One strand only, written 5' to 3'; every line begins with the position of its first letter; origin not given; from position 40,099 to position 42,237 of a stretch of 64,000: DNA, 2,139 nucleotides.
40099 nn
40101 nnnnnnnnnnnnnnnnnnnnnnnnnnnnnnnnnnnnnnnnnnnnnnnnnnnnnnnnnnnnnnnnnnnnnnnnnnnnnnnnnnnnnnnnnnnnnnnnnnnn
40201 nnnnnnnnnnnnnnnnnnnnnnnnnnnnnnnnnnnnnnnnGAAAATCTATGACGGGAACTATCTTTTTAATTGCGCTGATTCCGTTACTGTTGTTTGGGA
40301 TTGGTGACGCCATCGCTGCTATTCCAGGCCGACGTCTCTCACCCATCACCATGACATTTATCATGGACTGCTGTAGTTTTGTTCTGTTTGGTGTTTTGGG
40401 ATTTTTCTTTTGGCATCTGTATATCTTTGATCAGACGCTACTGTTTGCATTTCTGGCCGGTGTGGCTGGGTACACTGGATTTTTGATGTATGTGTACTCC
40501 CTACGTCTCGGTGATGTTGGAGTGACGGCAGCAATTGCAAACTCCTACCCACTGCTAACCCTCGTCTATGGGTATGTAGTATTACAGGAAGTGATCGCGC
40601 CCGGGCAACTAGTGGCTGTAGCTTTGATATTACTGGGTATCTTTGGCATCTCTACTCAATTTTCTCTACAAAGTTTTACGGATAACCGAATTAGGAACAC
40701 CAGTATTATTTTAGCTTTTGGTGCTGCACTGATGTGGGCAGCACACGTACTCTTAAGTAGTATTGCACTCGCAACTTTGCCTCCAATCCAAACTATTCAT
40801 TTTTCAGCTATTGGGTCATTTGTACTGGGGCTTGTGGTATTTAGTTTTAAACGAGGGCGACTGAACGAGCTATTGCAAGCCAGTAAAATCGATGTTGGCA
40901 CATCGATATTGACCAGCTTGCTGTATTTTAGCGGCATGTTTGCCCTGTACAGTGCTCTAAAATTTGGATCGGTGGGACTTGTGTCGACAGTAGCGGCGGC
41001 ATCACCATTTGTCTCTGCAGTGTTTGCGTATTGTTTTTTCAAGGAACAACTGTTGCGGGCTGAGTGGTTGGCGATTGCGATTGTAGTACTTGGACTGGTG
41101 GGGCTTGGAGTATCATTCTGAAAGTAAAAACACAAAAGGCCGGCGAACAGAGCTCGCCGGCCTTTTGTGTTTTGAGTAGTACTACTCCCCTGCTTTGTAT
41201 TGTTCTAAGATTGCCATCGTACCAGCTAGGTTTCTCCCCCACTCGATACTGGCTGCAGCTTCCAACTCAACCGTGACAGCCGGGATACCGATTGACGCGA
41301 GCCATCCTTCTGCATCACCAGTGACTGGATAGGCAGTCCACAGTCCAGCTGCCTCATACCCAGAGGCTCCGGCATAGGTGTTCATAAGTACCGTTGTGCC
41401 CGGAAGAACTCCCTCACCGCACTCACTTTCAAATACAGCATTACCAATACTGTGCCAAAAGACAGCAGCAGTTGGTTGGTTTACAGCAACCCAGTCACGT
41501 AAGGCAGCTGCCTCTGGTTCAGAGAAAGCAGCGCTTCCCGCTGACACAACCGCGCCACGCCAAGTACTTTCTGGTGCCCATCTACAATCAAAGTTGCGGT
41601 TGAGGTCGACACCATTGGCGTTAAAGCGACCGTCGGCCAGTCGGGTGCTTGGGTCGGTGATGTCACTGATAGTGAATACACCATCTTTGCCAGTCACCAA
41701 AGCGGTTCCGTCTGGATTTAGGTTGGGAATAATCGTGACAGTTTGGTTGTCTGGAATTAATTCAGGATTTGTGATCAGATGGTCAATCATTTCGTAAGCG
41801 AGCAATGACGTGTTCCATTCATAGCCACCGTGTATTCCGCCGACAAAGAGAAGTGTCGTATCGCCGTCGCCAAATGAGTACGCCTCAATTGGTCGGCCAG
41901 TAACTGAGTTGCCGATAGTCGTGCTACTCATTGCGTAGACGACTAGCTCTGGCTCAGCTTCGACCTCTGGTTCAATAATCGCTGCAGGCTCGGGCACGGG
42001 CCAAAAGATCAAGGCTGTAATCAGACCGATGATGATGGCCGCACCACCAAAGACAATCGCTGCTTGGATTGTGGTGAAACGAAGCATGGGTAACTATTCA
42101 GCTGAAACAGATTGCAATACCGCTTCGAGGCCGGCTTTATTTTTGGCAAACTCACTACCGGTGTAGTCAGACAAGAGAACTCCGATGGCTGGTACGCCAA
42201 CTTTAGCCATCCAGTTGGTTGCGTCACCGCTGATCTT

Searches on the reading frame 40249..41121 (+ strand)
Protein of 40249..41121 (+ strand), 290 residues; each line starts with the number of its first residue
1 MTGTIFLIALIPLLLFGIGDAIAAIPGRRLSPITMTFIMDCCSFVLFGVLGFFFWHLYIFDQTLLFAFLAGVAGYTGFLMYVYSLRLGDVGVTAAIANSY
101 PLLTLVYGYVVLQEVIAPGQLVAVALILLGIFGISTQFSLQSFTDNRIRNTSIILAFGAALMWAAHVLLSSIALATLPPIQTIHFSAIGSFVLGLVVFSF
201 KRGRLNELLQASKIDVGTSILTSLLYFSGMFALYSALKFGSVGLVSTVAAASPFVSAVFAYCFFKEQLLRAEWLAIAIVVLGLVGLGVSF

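Call 76: search_protein_families(library=pfam, proteins=[window:40249-41121:+], max_evalue=0.0001)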
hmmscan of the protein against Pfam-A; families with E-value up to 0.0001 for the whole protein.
window:40249-41121:+ (290 aa): 1 family
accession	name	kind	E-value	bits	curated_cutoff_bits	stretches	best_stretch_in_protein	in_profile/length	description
PF00892.27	EamA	-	9e-29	100.9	28.2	2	152-286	3-133/135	EamA-like transporter family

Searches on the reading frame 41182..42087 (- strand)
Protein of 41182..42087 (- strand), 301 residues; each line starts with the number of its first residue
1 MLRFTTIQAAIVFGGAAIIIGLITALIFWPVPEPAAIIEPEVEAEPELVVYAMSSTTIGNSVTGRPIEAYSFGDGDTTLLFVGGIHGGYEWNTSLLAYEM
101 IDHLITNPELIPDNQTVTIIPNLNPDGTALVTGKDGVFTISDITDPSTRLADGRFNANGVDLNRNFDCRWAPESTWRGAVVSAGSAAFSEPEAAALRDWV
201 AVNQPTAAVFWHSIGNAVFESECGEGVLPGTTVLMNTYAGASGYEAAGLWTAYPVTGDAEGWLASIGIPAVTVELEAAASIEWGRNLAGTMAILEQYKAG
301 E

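Call 76: search_protein_families(library=pfam, proteins=[window:41182-42087:-], max_evalue=0.0001)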
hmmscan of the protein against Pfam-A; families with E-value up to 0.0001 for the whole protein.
window:41182-42087:- (301 aa): 1 family
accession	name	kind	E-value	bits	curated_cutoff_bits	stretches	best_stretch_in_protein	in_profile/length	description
PF00246.29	Peptidase_M14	-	1.2e-22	81.3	21.6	1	53-218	16-188/286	Zinc carboxypeptidase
